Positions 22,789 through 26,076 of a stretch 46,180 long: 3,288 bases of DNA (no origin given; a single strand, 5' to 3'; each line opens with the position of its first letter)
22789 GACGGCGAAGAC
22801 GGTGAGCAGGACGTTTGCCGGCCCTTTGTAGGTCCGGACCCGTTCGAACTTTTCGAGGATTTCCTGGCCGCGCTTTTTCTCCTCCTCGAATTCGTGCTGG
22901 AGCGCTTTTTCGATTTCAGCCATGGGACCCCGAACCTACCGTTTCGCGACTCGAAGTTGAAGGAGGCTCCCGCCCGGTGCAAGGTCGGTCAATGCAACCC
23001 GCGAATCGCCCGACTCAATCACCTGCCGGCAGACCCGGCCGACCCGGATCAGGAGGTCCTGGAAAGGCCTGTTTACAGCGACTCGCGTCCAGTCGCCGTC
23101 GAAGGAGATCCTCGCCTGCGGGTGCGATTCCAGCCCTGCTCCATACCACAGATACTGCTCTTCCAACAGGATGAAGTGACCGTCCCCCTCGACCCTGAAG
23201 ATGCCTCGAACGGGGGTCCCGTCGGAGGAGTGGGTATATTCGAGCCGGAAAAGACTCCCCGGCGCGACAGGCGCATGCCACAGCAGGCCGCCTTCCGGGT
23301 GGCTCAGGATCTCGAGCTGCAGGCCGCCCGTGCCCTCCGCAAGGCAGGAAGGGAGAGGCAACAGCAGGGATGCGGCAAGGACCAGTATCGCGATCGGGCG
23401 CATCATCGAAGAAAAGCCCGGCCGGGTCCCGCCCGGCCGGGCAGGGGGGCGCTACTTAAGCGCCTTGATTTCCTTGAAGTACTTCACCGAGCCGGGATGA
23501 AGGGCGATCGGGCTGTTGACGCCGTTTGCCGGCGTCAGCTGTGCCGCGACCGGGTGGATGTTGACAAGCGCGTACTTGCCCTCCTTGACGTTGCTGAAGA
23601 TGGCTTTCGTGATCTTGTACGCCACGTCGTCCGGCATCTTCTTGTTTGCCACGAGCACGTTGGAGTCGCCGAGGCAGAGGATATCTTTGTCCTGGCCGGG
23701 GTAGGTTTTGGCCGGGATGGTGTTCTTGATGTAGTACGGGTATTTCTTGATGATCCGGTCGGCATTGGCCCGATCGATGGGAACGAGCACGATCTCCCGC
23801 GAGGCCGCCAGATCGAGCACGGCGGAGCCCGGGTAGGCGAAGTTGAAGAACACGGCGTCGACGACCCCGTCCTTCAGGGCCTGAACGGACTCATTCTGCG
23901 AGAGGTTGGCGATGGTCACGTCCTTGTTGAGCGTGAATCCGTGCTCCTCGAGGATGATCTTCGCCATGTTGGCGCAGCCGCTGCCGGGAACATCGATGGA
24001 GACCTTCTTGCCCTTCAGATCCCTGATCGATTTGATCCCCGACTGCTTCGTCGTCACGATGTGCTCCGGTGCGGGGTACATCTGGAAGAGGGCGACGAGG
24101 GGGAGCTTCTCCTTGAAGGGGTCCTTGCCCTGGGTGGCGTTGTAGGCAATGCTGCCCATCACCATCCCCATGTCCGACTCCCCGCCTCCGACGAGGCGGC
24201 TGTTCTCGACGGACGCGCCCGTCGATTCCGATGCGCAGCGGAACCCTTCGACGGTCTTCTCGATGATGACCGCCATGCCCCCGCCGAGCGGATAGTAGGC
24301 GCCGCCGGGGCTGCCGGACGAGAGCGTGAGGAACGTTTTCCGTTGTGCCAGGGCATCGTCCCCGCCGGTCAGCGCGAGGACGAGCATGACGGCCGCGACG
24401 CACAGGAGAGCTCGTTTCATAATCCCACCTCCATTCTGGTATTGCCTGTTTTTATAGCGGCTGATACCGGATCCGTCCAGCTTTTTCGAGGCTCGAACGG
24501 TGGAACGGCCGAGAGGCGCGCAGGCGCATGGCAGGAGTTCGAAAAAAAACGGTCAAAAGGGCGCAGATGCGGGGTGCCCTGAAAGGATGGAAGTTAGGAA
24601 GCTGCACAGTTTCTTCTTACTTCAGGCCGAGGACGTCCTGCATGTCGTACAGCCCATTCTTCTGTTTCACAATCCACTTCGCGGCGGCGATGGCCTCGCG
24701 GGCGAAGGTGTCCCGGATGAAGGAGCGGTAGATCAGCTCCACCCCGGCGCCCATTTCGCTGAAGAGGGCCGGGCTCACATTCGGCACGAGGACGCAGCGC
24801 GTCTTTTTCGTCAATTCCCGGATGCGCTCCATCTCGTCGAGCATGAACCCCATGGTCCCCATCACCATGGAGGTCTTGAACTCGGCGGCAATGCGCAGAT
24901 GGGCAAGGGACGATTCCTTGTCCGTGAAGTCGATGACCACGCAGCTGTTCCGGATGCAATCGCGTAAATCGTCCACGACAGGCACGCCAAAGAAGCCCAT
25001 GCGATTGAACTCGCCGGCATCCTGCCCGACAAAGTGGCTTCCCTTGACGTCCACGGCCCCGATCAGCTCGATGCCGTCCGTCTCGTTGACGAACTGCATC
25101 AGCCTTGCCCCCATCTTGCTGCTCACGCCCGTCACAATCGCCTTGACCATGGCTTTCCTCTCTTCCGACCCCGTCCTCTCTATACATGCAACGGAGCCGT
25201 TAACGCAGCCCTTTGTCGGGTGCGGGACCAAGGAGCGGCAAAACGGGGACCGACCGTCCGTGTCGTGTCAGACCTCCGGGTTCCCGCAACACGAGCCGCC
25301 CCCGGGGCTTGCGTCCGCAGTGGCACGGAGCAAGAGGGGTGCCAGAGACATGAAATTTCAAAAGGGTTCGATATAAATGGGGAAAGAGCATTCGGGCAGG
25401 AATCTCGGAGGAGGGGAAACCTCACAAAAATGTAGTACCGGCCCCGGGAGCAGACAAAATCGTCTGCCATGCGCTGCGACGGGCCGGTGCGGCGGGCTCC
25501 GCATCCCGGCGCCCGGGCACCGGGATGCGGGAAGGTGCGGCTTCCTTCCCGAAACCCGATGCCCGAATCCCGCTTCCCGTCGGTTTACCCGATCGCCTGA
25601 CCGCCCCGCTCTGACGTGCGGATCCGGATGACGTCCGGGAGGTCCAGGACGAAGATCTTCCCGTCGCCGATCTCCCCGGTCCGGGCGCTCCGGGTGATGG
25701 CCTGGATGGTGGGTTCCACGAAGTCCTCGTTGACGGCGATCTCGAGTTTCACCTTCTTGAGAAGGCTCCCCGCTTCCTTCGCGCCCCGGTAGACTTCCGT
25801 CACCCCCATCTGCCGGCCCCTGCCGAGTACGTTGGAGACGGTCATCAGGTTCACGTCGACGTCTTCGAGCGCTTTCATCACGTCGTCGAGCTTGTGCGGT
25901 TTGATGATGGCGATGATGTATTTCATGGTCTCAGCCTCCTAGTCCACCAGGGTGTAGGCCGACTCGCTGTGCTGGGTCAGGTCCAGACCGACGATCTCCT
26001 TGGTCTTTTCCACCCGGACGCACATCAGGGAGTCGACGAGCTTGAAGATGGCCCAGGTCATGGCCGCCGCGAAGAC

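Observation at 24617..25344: DapB-like ORF that has lost its catalytic core in frame and sits behind a consensus sigma54 promoter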

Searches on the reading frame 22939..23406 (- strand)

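Call 13: search_protein_families(library=pfam, proteins=[window:22939-23406:-], max_evalue=0.001)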
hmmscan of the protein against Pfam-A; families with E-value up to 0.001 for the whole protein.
window:22939-23406:- (156 aa): 1 family
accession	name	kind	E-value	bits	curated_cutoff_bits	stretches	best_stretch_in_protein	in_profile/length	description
PF08905.16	DUF1850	-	9.7e-14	51.9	27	1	53-138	1-86/87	Domain of unknown function (DUF1850)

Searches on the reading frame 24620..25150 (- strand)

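Call 4: search_protein_families(library=pfam, proteins=[window:24620-25150:-], max_evalue=1)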
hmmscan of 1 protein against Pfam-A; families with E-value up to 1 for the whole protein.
window:24620-25150:- (177 aa): 2 families
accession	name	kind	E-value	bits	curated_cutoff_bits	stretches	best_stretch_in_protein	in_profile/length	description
PF01113.26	DapB_N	-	3.5e-29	101.9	25.6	1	3-124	2-123/124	Dihydrodipicolinate reductase, N-terminus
PF05173.19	DapB_C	-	3.2e-07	30.9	27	1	118-174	65-121/121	Dihydrodipicolinate reductase, C-terminus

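Call 5: search_protein_families(library=ncbifam, proteins=[window:24620-25150:-], max_evalue=1)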
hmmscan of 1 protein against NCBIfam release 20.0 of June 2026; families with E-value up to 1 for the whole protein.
window:24620-25150:- (177 aa): 3 families
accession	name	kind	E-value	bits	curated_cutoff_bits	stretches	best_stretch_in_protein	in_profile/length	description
TIGR00036.1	dapB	equivalog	7.6e-32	110.9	122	2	2-126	2-132/270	4-hydroxy-tetrahydrodipicolinate reductase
NF040740.1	ornith_Ord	equivalog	0.0046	16.4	400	1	2-73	1-73/335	2,4-diaminopentanoate dehydrogenase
NF006823.0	PRK09344.1-5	equivalog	0.15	10.6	815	1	63-105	154-196/513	phosphoenolpyruvate carboxykinase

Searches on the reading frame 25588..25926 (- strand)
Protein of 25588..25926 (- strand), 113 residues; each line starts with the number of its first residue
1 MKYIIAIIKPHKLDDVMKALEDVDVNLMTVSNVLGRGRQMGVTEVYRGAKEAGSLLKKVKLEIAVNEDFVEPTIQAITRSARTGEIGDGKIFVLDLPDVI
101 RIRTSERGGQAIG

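Call 13: search_protein_families(library=pfam, proteins=[window:25588-25926:-], max_evalue=0.001)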
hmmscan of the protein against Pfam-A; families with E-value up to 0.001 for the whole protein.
window:25588-25926:- (113 aa): 1 family
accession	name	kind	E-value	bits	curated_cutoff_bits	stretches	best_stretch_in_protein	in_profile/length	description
PF00543.27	P-II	-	1.3e-27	96.5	25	1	1-106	1-102/102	Nitrogen regulatory protein P-II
